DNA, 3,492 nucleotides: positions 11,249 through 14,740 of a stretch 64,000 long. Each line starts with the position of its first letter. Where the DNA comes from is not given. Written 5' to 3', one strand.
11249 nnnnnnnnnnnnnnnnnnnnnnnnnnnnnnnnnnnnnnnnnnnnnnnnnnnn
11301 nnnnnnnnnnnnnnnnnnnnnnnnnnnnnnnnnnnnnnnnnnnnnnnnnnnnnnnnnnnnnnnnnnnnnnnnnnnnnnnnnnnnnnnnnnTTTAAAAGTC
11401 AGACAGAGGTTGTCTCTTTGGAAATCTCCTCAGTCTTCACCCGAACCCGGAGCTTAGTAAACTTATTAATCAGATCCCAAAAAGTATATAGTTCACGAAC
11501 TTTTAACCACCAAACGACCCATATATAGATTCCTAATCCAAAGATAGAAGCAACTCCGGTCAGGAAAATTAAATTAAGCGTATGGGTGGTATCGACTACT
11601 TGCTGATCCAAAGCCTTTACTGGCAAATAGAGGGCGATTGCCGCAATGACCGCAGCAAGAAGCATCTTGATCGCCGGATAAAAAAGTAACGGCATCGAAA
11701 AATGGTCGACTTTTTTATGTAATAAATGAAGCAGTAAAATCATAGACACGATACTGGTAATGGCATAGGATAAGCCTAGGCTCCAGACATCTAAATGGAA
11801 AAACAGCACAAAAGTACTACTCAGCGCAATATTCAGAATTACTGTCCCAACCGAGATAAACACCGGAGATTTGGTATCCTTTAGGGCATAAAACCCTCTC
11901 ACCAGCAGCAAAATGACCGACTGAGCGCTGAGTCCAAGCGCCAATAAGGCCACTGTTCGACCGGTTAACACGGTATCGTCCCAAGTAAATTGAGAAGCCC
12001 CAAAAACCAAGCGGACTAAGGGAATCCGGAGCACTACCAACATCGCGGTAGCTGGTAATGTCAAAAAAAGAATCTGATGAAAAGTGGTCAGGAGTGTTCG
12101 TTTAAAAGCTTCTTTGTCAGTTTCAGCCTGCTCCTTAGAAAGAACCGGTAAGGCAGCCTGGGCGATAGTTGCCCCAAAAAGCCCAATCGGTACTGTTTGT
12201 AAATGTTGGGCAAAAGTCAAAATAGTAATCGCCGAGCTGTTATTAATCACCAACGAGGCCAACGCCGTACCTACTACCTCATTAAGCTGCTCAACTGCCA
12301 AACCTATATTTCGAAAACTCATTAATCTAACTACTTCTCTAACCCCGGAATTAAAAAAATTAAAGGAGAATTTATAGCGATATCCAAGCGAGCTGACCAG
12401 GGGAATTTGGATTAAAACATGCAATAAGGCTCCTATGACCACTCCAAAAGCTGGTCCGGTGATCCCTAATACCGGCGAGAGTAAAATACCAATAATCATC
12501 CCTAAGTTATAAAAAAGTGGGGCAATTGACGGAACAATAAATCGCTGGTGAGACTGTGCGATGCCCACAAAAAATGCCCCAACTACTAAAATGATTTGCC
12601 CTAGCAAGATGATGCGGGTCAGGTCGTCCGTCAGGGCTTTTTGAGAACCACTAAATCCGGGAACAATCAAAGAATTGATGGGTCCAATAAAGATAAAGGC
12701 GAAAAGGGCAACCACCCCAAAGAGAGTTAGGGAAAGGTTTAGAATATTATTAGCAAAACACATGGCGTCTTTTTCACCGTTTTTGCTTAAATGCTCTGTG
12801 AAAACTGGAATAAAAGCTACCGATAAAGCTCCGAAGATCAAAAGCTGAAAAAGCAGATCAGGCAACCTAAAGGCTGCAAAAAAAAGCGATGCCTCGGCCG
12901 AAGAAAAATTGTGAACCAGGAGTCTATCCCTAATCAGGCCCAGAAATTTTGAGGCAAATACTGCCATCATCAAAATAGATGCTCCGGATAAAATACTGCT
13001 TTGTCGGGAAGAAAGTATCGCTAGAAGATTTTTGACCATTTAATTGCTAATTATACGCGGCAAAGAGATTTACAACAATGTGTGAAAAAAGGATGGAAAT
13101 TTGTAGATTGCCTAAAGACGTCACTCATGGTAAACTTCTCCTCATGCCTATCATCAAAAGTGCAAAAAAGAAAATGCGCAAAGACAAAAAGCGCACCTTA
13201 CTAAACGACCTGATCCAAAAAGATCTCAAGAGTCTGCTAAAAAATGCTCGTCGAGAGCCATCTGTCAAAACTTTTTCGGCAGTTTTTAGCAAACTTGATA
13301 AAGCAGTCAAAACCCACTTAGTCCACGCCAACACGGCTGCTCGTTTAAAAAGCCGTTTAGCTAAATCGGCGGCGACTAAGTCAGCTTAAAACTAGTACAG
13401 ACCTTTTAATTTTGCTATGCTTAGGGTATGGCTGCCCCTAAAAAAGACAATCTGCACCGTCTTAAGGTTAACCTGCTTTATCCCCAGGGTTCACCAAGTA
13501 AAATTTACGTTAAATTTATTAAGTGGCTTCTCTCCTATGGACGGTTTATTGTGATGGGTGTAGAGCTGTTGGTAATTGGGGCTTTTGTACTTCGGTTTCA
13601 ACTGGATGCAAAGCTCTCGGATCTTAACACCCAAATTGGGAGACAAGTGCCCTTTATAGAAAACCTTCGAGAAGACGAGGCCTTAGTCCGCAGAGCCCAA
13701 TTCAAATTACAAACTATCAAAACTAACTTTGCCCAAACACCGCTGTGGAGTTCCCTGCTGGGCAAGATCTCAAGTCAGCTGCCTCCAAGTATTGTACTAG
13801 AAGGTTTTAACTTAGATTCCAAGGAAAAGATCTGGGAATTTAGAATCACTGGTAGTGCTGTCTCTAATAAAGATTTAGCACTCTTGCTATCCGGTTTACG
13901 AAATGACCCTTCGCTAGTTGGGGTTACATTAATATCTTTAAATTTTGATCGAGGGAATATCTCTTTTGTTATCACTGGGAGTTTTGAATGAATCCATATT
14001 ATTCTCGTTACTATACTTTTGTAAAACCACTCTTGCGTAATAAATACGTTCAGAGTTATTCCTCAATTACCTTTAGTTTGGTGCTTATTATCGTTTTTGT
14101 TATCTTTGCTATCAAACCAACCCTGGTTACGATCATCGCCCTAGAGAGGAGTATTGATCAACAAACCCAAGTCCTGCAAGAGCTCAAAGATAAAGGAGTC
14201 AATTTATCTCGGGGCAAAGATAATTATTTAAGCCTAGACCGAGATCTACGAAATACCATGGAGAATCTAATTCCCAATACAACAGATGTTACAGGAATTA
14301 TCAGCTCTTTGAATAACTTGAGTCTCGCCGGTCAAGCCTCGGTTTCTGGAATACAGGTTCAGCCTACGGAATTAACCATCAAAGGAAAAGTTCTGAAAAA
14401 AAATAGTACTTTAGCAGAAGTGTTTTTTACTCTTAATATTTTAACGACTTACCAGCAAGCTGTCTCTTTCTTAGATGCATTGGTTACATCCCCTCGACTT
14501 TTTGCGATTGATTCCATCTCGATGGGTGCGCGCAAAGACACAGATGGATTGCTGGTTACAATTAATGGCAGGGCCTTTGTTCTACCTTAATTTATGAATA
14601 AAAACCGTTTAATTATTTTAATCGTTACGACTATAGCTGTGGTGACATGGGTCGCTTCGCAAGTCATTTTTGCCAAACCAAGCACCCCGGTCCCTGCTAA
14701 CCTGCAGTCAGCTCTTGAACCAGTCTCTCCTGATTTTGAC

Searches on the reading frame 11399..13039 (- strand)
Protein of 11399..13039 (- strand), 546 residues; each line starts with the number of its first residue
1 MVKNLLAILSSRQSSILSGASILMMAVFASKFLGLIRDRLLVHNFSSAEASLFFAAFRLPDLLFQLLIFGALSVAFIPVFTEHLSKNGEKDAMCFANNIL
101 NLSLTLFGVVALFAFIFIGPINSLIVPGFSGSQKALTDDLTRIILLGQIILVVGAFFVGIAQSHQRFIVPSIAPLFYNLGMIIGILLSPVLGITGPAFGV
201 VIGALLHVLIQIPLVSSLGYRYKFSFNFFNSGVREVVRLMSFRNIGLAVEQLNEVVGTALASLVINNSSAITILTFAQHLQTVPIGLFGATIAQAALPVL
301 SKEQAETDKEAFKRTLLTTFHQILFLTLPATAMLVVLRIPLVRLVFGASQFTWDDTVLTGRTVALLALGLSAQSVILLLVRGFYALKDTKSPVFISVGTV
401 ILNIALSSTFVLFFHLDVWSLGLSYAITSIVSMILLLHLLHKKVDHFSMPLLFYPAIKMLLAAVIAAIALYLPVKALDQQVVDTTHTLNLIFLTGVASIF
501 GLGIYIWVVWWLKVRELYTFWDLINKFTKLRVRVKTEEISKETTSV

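Call 16: search_protein_families(library=pfam, proteins=[window:11399-13039:-], max_evalue=0.001)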
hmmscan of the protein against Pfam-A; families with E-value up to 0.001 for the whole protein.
window:11399-13039:- (546 aa): 1 family
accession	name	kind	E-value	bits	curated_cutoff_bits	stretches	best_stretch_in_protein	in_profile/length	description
PF03023.19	MurJ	-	1e-77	262.1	27.4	1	47-476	8-436/451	Lipid II flippase MurJ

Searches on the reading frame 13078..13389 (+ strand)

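Call 16: search_protein_families(library=pfam, proteins=[window:13078-13389:+], max_evalue=0.001)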
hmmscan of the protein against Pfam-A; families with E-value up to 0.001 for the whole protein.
window:13078-13389:+ (103 aa): 1 family
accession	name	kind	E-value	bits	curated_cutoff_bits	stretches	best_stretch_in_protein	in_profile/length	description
PF01649.23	Ribosomal_S20p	-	3.1e-13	50.6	29.5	1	26-97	3-81/83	Ribosomal protein S20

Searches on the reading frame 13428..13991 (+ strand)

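Call 16: search_protein_families(library=pfam, proteins=[window:13428-13991:+], max_evalue=0.001)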
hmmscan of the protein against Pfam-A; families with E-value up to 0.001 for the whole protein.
window:13428-13991:+ (187 aa): 1 family
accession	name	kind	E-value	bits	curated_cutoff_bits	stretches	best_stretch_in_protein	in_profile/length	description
PF05137.18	PilN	-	1.6e-05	25.2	22.8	1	110-171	2-59/78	Fimbrial assembly protein (PilN)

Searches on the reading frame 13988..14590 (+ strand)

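Call 16: search_protein_families(library=pfam, proteins=[window:13988-14590:+], max_evalue=0.001)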
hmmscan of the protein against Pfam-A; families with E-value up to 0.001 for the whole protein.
window:13988-14590:+ (200 aa): 2 families
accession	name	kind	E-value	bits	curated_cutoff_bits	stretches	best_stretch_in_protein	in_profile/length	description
PF04350.18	PilO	-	4.3e-06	27.4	22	1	54-187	6-129/145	Pilus assembly protein, PilO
PF04977.20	DivIC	-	0.00054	20.2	28.9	1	31-75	1-45/80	Septum formation initiator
